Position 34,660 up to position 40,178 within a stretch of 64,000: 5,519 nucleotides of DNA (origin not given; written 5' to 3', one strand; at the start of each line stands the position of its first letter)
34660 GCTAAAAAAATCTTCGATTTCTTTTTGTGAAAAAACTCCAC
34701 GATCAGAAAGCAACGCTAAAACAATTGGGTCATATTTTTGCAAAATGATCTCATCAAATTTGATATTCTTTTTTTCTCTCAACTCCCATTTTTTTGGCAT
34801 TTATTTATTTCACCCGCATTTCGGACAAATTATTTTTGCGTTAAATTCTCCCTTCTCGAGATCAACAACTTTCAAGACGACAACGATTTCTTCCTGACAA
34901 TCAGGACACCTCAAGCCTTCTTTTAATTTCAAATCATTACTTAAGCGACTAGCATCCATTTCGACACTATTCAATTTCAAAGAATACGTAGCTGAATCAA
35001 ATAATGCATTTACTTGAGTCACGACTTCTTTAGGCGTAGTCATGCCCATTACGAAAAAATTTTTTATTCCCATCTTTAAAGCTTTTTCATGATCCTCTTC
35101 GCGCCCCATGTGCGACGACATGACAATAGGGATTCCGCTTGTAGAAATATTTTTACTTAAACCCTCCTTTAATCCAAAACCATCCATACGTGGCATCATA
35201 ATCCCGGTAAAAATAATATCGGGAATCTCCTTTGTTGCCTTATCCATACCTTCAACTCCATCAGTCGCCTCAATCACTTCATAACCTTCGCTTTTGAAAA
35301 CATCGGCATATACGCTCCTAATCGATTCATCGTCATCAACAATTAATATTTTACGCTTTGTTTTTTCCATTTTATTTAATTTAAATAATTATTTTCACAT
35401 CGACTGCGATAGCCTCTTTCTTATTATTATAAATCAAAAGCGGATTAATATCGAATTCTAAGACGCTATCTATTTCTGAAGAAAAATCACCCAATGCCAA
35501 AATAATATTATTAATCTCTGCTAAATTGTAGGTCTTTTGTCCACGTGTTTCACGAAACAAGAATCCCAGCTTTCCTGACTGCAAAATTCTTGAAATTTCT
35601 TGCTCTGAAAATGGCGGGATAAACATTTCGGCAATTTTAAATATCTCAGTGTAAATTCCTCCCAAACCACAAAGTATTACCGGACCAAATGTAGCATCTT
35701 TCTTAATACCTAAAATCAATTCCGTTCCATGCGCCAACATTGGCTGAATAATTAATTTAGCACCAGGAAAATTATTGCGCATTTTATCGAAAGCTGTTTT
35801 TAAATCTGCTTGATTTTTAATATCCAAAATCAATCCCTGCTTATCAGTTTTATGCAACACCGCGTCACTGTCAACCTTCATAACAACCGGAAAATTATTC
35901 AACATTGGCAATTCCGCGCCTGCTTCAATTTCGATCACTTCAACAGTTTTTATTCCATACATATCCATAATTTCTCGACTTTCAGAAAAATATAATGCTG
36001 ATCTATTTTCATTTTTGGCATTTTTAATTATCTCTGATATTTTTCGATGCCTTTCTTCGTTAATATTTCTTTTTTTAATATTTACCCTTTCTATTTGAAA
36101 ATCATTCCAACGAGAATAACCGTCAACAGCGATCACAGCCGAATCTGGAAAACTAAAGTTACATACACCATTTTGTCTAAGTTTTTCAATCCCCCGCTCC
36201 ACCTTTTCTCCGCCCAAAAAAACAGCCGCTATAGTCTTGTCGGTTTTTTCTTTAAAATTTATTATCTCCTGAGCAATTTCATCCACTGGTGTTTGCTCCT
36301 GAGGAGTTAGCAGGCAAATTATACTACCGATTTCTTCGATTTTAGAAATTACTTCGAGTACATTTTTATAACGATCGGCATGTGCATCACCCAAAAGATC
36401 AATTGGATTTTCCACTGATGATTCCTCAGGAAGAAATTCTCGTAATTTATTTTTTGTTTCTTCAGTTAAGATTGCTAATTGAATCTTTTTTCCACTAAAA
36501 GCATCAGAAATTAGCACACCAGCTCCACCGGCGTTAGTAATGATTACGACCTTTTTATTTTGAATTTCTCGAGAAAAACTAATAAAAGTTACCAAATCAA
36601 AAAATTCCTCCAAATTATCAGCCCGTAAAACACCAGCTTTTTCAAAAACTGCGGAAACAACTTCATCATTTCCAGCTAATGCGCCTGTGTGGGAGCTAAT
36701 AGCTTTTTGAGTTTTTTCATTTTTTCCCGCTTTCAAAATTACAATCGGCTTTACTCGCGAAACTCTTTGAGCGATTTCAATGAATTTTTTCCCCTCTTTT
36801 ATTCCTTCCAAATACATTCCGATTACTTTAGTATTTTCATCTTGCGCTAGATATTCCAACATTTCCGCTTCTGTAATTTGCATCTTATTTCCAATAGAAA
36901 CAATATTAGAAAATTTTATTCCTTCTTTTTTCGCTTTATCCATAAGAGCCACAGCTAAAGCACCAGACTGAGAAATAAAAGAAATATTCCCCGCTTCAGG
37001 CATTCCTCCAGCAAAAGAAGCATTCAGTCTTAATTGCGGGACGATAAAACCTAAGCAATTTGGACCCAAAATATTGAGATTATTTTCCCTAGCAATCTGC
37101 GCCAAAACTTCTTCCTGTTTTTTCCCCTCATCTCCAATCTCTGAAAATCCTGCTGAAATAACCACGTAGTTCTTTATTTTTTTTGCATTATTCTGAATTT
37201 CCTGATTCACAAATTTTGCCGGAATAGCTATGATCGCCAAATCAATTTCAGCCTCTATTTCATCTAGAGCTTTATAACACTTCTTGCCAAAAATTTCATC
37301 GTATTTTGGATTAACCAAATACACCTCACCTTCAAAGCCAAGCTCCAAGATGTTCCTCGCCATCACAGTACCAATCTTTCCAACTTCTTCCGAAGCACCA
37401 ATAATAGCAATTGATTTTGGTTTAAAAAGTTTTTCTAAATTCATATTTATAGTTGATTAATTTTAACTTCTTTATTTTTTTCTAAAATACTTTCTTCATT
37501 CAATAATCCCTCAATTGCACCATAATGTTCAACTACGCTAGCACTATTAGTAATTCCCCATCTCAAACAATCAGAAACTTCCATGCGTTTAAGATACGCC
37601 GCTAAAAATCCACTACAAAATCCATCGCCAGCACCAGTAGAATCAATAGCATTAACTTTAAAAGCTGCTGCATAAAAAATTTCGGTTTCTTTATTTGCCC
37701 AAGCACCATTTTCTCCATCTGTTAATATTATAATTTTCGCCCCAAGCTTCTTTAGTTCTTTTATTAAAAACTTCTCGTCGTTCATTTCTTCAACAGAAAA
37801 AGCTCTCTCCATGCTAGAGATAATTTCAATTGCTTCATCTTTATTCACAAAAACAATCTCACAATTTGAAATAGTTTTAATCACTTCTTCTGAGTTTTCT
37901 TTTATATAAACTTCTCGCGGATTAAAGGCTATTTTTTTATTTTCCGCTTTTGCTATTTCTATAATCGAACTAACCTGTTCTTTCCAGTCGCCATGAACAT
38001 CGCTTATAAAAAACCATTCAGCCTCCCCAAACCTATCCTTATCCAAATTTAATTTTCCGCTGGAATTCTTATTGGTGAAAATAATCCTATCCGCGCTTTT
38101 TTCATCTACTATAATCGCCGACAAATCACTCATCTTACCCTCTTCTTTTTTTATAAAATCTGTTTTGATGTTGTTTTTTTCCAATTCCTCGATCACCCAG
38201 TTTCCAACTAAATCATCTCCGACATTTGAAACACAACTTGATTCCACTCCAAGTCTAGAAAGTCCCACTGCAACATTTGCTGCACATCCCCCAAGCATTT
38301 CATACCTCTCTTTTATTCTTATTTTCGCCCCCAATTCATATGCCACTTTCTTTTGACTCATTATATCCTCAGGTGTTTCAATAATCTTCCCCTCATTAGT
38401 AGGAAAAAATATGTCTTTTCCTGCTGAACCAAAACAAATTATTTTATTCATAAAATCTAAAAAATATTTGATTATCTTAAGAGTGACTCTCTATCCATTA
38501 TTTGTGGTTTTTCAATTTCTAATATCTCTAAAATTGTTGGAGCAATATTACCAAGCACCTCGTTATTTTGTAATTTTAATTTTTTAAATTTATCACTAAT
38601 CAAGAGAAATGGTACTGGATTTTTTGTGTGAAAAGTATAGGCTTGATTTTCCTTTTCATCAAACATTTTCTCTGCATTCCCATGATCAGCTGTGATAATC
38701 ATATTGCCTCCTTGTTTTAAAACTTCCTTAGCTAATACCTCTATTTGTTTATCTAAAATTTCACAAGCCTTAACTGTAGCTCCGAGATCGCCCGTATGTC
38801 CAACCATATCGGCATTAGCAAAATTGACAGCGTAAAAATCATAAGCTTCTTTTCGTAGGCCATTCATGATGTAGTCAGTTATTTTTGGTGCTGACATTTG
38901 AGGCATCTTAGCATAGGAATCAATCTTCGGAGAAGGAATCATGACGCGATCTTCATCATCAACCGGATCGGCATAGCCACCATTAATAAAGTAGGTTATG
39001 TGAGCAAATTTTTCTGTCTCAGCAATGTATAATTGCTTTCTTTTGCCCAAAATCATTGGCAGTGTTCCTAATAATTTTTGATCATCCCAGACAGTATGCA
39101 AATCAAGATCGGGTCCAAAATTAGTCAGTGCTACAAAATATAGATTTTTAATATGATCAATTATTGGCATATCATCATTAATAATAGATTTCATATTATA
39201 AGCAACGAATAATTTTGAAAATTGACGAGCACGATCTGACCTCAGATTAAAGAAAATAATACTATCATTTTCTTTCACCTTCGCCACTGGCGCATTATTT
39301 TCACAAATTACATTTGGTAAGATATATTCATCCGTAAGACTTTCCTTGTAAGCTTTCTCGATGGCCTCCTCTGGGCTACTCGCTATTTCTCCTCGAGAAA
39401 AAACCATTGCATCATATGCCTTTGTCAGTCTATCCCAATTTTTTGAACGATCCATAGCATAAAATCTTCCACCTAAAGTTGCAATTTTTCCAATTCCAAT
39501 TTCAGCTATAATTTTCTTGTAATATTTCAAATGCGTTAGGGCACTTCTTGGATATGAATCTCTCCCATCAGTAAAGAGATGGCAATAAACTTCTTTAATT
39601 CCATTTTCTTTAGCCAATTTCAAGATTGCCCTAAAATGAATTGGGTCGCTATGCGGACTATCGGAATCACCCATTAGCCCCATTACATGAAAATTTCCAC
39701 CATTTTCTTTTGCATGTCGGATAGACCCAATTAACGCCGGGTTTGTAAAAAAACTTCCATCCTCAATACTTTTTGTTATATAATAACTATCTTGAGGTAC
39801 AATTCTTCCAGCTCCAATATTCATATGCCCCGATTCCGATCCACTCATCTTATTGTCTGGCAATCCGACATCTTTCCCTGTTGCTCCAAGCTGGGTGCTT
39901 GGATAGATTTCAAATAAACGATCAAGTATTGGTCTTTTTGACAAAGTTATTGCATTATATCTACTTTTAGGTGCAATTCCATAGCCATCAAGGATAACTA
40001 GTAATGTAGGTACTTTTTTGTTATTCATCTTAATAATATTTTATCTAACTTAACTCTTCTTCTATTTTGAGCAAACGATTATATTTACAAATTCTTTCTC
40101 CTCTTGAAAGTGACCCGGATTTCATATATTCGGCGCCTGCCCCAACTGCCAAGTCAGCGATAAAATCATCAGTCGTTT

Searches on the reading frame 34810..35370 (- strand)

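Call 7: search_protein_families(library=pfam, proteins=[window:34810-35370:-], max_evalue=0.001)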
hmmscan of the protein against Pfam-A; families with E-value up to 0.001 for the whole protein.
window:34810-35370:- (186 aa): 1 family
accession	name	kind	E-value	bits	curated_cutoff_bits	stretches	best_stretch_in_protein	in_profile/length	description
PF00072.30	Response_reg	-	8.8e-19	68.2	30.2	1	8-106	1-97/111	Response regulator receiver domain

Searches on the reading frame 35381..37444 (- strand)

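Call 7: search_protein_families(library=pfam, proteins=[window:35381-37444:-], max_evalue=0.001)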
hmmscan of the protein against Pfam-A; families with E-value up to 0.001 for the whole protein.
window:35381-37444:- (687 aa): 6 families
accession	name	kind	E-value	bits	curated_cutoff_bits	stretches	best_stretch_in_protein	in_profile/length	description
PF13607.11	Succ_CoA_lig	-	9e-56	187.9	27.4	1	151-287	1-137/138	Succinyl-CoA ligase like flavodoxin domain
PF13549.11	ATP-grasp_5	-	2e-46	158.6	27.6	1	476-687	2-221/221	ATP-grasp domain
PF13380.12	CoA_binding_2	-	2.6e-20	73.4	22.8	1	10-134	1-114/116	CoA binding domain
PF02629.25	CoA_binding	-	3.2e-12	47.5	22.3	1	8-99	2-97/97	CoA binding domain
PF19045.5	Ligase_CoA_2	-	2.7e-11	44.2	23.7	1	299-443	1-150/162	Ligase-CoA domain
PF00549.24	Ligase_CoA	-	6.9e-05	23.4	24.5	0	157-257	1-108/128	CoA-ligase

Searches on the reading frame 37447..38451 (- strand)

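Call 7: search_protein_families(library=pfam, proteins=[window:37447-38451:-], max_evalue=0.001)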
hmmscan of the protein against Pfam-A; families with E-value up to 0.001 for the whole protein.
window:37447-38451:- (334 aa): 1 family
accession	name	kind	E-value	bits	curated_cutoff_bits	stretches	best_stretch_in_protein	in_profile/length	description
PF00294.29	PfkB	-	1.8e-45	156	25.8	1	49-315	31-298/302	pfkB family carbohydrate kinase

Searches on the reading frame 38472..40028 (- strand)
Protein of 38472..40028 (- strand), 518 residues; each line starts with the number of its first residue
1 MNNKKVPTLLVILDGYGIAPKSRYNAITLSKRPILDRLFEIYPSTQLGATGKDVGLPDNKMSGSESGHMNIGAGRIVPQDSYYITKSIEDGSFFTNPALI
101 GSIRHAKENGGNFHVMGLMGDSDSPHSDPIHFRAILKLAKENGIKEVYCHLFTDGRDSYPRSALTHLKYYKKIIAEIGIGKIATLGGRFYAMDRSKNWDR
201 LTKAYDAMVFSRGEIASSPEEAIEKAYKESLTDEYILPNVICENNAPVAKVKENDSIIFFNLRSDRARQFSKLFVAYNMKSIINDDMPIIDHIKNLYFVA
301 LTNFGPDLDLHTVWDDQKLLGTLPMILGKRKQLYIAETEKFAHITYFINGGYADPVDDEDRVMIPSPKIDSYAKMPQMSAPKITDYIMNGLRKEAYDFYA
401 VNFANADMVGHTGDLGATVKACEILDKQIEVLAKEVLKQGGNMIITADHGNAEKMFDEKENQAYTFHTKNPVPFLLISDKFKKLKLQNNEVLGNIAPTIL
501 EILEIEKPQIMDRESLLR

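Call 68: search_protein_families(library=pfam, proteins=[window:38472-40028:-], max_evalue=0.00001)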
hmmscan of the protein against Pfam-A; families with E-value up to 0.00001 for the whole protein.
window:38472-40028:- (518 aa): 2 families
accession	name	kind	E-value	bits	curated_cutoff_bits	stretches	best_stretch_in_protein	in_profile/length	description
PF01676.23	Metalloenzyme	-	3.4e-67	227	24.3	1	7-507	2-252/252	Metalloenzyme superfamily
PF06415.18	iPGM_N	-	3e-65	220.2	27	1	84-304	1-215/217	BPG-independent PGAM N-terminus (iPGM_N)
